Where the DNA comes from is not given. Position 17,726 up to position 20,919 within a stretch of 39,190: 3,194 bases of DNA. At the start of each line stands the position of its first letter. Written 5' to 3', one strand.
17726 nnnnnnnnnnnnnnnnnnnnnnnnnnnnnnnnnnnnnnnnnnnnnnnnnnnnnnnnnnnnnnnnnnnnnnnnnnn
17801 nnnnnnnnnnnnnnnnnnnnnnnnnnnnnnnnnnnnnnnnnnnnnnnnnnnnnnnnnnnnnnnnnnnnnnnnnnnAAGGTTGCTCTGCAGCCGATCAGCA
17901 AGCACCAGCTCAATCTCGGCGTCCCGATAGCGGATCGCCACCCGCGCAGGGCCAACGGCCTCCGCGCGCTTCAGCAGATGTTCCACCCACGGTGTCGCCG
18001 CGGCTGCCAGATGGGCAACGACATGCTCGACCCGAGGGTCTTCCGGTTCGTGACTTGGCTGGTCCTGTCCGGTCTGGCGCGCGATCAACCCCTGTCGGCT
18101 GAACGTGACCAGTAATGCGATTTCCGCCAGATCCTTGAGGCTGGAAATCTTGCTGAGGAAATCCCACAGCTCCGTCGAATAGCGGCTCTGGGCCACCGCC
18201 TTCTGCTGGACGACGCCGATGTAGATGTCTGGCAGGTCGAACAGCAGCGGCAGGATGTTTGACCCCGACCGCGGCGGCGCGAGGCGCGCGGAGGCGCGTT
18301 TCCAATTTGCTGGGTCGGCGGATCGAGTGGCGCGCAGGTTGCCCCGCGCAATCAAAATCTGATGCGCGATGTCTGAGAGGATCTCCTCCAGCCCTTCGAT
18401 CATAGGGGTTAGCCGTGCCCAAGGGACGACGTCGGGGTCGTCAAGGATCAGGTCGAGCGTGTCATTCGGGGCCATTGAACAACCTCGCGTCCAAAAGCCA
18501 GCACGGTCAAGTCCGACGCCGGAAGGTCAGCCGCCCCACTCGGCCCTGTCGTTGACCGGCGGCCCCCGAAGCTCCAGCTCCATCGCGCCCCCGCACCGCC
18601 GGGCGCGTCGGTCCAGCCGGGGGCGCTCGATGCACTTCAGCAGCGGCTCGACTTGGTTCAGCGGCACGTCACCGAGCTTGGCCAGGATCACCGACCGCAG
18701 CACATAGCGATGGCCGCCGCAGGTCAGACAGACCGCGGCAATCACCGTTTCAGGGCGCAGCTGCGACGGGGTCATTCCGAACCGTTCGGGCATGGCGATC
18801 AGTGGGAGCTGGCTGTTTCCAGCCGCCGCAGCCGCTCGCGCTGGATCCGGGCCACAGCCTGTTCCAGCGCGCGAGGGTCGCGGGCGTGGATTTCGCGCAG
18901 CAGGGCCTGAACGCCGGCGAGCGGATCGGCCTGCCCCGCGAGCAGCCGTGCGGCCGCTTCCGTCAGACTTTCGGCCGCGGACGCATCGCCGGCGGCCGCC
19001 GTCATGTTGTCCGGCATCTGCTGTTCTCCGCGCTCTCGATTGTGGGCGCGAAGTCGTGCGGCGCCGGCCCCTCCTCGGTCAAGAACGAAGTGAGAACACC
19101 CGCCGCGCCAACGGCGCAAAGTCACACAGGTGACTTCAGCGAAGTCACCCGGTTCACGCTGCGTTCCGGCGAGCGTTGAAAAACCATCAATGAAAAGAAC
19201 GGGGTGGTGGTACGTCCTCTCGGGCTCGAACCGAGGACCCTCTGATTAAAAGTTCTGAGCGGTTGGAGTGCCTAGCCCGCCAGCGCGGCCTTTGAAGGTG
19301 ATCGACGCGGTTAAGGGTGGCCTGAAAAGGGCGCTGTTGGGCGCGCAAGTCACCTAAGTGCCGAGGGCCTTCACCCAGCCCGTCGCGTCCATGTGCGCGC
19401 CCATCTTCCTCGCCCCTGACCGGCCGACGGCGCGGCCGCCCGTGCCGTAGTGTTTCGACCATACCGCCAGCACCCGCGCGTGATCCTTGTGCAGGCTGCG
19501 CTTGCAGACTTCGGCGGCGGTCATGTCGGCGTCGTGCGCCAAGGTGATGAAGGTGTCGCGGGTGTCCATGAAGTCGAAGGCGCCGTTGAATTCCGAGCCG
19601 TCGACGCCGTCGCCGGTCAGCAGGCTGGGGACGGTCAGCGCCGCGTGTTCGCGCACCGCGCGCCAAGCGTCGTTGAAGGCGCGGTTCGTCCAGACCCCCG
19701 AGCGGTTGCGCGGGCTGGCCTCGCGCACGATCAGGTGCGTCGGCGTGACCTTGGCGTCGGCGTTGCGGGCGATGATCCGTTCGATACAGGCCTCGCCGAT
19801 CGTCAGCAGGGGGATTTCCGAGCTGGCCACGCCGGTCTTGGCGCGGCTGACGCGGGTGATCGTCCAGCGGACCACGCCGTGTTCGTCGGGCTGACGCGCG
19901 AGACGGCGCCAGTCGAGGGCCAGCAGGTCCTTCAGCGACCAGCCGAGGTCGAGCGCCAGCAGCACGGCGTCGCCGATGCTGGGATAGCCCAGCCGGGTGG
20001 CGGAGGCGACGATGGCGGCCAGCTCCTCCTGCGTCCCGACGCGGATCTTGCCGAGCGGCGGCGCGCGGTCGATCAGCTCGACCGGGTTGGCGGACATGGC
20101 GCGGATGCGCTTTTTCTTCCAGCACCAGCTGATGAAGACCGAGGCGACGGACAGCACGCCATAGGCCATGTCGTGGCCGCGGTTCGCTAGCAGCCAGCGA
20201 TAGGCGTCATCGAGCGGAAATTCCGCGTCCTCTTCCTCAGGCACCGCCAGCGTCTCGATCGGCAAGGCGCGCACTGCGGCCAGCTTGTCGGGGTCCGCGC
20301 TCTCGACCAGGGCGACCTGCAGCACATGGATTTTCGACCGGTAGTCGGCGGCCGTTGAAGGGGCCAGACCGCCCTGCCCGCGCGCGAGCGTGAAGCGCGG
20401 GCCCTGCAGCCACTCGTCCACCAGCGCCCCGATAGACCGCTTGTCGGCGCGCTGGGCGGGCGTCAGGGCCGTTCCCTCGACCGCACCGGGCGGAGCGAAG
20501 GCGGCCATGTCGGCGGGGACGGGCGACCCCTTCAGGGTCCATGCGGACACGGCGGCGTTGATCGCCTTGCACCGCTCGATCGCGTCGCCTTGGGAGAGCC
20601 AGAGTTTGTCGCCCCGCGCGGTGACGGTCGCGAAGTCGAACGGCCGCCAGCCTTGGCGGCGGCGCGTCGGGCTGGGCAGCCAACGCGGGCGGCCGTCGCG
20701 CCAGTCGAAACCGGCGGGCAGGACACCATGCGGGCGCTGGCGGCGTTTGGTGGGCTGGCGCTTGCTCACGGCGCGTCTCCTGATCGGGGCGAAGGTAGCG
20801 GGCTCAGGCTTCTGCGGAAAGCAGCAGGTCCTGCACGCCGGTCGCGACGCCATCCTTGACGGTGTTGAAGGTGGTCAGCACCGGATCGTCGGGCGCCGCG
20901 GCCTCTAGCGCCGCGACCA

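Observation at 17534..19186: Unrecognisable three-gene cassette in the cargo position between the lysis genes and attP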

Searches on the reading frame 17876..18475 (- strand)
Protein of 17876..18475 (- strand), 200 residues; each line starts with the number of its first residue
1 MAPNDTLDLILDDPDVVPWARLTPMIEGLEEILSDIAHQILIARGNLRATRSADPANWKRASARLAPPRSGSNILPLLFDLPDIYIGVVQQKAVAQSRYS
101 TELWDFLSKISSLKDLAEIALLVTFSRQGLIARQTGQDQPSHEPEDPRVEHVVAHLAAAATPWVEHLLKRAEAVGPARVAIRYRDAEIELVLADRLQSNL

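Call 76: predict_structure(alignment_id=A4)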
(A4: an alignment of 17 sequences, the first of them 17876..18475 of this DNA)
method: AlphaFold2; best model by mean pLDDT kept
length: 200 residues; sequences in the alignment: 17
mean_pLDDT: 76.6   pTM: 0.76
mean pLDDT of the five models: 76.6, 76.3, 76.0, 75.5, 69.3
residues with pLDDT >= 90: 44; 70-90: 98; 50-70: 42; < 50: 16
segments of 3 or more residues with pLDDT < 50: 1-3, 49-56, 196-200
pLDDT, mean of each block of 10 residues (from residue 1): 71 79 89 87 64 52 70 82 61 57 73 83 92 88 73 87 91 85 90 56
secondary structure, 60 per line:
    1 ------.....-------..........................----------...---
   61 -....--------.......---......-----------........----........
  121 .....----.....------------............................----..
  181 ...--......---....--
elements in order: E7-11 H19-44 E62-65 E74-80 H84-89 H101-108 H113-125 H130-134 H147-174 E179-183 E186-191 H195-198

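Call 79: fold_search(model_id=the predicted structure, library=pdb)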
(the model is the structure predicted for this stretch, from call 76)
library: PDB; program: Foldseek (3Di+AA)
matches with E <= 10: 102; with E <= 0.001: 0
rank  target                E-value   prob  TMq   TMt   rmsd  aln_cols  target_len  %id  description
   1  5x11_E                5.8e-01  0.06  0.15  0.17  19.0       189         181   15  Crystal structure of Bacillus subtilis PadR in complex with operator DNA (released 2017-11-22)
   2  8e73_B                6.1e-01  0.04  0.14  0.08  16.9       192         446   12  Vigna radiata supercomplex I+III2 (full bridge) (released 2023-01-11)
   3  6ofs                  6.5e-01  0.06  0.15  0.05  16.5       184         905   16  The crystal structure of the periplasmic protease PqqL from Escherichia coli (released 2019-10-02)
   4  7mn2_MODEL_1_A        1.4e+00  0.08  0.15  0.26  12.8        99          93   13  Rules for designing protein fold switches and their implications for the folding code (released 2022-05-18)
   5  2ifx_B                1.7e+00  0.05  0.14  0.21  10.8       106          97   13  Crystal structure of a putative 4-methylmuconolactone methylisomerase (YP_295714.1) from Ralstonia eutropha JMP134 at  (released 2006-10-10)
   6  7y8x_E                1.7e+00  0.04  0.19  0.11  18.8       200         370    8  Crystal structure of AlbEF homolog from Quasibacillus thermotolerans in complex with Ni(II) (released 2022-10-12)
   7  7rzh_B                1.8e+00  0.03  0.15  0.05  18.0       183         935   12  Insulin Degrading Enzyme O/O (released 2022-08-31)
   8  5q0r_A                1.9e+00  0.04  0.15  0.14  16.4       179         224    9  Ligand binding to FARNESOID-X-RECEPTOR (released 2017-07-05)
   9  9p6i_A                2.0e+00  0.03  0.12  0.13  21.9       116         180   18  Crystal Structure of the Histidine Kinase VC2136 from Vibrio cholerae serotype O1 (released 2025-08-20)
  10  3fmb_A                2.1e+00  0.04  0.15  0.22  12.2       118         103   15  Crystal structure of dimeric protein of unknown function and ferredoxin-like fold (YP_212648.1) from Bacteroides fragi (released 2009-01-27)
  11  8e73_N                2.2e+00  0.02  0.15  0.09  16.6       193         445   12  Vigna radiata supercomplex I+III2 (full bridge) (released 2023-01-11)
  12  5x11_F                2.3e+00  0.03  0.16  0.17  19.6       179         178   11  Crystal structure of Bacillus subtilis PadR in complex with operator DNA (released 2017-11-22)
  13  9z4x_D                2.3e+00  0.02  0.15  0.09  17.3       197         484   10  MENIN IN COMPLEX WITH JNJ-75276617 (Bleximenib) (released 2025-11-26)
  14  9a7y_A                2.4e+00  0.03  0.17  0.10  18.7       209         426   13  Integrative model of YMFF-YMFH by crosslinking MS and deep learning (released 2024-09-18)
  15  5z7b_B                2.7e+00  0.02  0.15  0.15  20.0       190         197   13  Crystal structure of the VanR transcription factor in complex with vanillate (released 2018-08-29)
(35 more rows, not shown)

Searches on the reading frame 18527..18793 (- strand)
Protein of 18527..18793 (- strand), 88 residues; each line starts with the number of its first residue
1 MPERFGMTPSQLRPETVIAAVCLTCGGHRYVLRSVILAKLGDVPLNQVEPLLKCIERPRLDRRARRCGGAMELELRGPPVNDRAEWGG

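Call 3: search_protein_families(library=pfam, proteins=[window:18527-18793:-], max_evalue=1)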
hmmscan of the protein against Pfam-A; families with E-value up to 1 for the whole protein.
window:18527-18793:- (88 aa): 1 family
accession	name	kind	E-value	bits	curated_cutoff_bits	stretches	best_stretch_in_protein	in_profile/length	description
PF00165.29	HTH_AraC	-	0.18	12.4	26.6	0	4-13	32-41/42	Bacterial regulatory helix-turn-helix proteins, AraC family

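Call 4: search_protein_families(library=phrogs, proteins=[window:18527-18793:-], max_evalue=1)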
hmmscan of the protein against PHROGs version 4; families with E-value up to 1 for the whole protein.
window:18527-18793:- (88 aa): 0 families

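Call 16: find_homologous_proteins(query=window:18527-18793:-, max_evalue=0.01)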
Query window:18527-18793:- (88 aa): 1 proteins with E <= 0.01 among 1 candidates.
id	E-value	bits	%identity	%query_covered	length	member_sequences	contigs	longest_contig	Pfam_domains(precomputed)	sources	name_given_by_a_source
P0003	3.5e-53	195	100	100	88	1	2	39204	-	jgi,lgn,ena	jgi:hypothetical protein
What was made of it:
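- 18527..18793 (-): 88-aa basic protein (pI 9.2) with four Cys. Probably a diverged, shortened copy of the Zn-ribbon gene found next to att in this phage lineage. The third Cys of the family motif is replaced. Only itself found among 5.8 billion clusters (call 16).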

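Call 67: search_protein_families(library=ncbifam, proteins=[window:18527-18793:-], max_evalue=0.5)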
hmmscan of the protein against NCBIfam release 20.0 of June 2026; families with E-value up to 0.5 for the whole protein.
window:18527-18793:- (88 aa): 1 family
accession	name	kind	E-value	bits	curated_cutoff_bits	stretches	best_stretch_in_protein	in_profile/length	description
NF041603.1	Cys_rich_47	subfamily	0.042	14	35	1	8-30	16-38/39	PSPA7_2676 family Cys-rich small protein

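Call 100: search_solved_structures(query=window:18527-18793:-, max_evalue=10)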
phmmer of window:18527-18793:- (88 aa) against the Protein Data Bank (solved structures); distinct sequences matched with E-value up to 10: 0.

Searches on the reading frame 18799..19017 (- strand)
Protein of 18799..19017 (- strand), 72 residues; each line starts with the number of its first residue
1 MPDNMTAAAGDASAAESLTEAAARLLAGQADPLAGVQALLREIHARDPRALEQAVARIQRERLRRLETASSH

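Call 3: search_protein_families(library=pfam, proteins=[window:18799-19017:-], max_evalue=1)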
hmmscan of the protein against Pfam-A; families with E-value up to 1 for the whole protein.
window:18799-19017:- (72 aa): 0 families

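Call 4: search_protein_families(library=phrogs, proteins=[window:18799-19017:-], max_evalue=1)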
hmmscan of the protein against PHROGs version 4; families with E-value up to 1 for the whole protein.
window:18799-19017:- (72 aa): 0 families

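Call 45: find_homologous_proteins(query=window:18799-19017:-, max_evalue=0.1)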
Query window:18799-19017:- (72 aa): 1 proteins with E <= 0.1 among 27 candidates.
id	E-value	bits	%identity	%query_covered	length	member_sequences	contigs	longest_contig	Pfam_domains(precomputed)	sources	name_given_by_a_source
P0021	1.6e-34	134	100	100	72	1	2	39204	-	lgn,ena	-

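Call 67: search_protein_families(library=ncbifam, proteins=[window:18799-19017:-], max_evalue=0.5)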
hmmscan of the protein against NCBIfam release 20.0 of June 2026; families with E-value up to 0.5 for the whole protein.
window:18799-19017:- (72 aa): 0 families

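Call 101: search_solved_structures(query=window:18799-19017:-, max_evalue=10)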
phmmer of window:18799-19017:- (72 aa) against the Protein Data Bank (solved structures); distinct sequences matched with E-value up to 10: 39.
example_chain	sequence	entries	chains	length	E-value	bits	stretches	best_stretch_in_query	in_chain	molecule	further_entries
4jub_A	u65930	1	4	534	0.28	15.3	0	22-70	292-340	Benzoylformate decarboxylase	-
4jua_A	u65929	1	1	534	0.75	14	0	22-70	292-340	Benzoylformate decarboxylase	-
4mpr_A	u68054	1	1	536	1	13.6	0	22-70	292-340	Benzoylformate decarboxylase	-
4qel_A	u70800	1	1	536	1.1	13.5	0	22-70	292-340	Benzoylformate decarboxylase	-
5dgt_A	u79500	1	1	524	1.1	13.4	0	22-70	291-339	Benzoylformate decarboxylase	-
4ju9_A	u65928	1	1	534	1.1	13.4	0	22-70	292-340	Benzoylformate decarboxylase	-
4ju8_A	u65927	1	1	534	1.2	13.4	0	22-70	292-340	Benzoylformate decarboxylase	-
2v3w_A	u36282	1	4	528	1.2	13.4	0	22-70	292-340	BENZOYLFORMATE DECARBOXYLASE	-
4jd5_A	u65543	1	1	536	1.2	13.4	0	22-70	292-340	Benzoylformate decarboxylase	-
4gm1_A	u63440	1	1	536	1.2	13.3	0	22-70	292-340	Benzoylformate decarboxylase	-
4gg1_A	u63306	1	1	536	1.2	13.3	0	22-70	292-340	Benzoylformate decarboxylase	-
4gm0_A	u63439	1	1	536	1.2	13.3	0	22-70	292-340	Benzoylformate decarboxylase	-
4gpe_A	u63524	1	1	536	1.2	13.3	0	22-70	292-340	Benzoylformate decarboxylase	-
4mpj_A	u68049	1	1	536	1.2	13.3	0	22-70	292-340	Benzoylformate decarboxylase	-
4gm4_A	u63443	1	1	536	1.2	13.3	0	22-70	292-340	Benzoylformate decarboxylase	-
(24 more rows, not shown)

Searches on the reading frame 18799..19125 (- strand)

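Call 3: search_protein_families(library=pfam, proteins=[window:18799-19125:-], max_evalue=1)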
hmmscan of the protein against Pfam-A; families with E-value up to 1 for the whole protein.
window:18799-19125:- (108 aa): 1 family
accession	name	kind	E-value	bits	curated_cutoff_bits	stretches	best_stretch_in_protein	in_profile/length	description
PF08744.15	NOZZLE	-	0.17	11.8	21.3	1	19-73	62-114/335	Plant transcription factor NOZZLE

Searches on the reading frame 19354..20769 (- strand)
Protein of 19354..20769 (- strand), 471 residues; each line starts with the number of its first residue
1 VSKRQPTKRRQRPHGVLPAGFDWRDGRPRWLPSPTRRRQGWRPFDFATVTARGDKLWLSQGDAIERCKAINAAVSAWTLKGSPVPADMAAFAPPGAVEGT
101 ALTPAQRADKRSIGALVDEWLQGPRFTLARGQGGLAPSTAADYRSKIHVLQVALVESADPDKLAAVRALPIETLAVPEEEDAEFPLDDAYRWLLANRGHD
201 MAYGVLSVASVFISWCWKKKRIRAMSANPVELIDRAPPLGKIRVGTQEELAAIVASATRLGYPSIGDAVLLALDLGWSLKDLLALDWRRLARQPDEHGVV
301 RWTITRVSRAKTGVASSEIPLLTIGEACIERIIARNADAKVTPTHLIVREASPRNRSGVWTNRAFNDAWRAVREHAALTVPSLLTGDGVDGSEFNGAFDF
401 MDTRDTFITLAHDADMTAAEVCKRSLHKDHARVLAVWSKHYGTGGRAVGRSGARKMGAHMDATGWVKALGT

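Call 66: search_protein_families(library=pfam, proteins=[window:19354-20769:-], max_evalue=0.5)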
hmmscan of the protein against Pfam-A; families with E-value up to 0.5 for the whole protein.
window:19354-20769:- (471 aa): 0 families

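Call 67: search_protein_families(library=ncbifam, proteins=[window:19354-20769:-], max_evalue=0.5)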
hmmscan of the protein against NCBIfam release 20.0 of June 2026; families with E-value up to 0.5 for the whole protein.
window:19354-20769:- (471 aa): 0 families
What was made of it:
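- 19354..20769 (-): Integrase (471 aa), divergent tyrosine-recombinase type. No Pfam or NCBIfam hit (calls 66, 67).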

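Call 68: search_protein_families(library=phrogs, proteins=[window:19354-20769:-], max_evalue=0.1)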
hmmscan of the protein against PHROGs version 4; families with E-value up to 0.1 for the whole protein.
window:19354-20769:- (471 aa): 1 family
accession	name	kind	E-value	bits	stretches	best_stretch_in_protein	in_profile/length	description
phrog_1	-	integration and excision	1e-11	45.9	1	105-429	158-424/611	integrase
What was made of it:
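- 19354..20769 (-): phrog_1 integrase, E 1e-11 (call 68).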
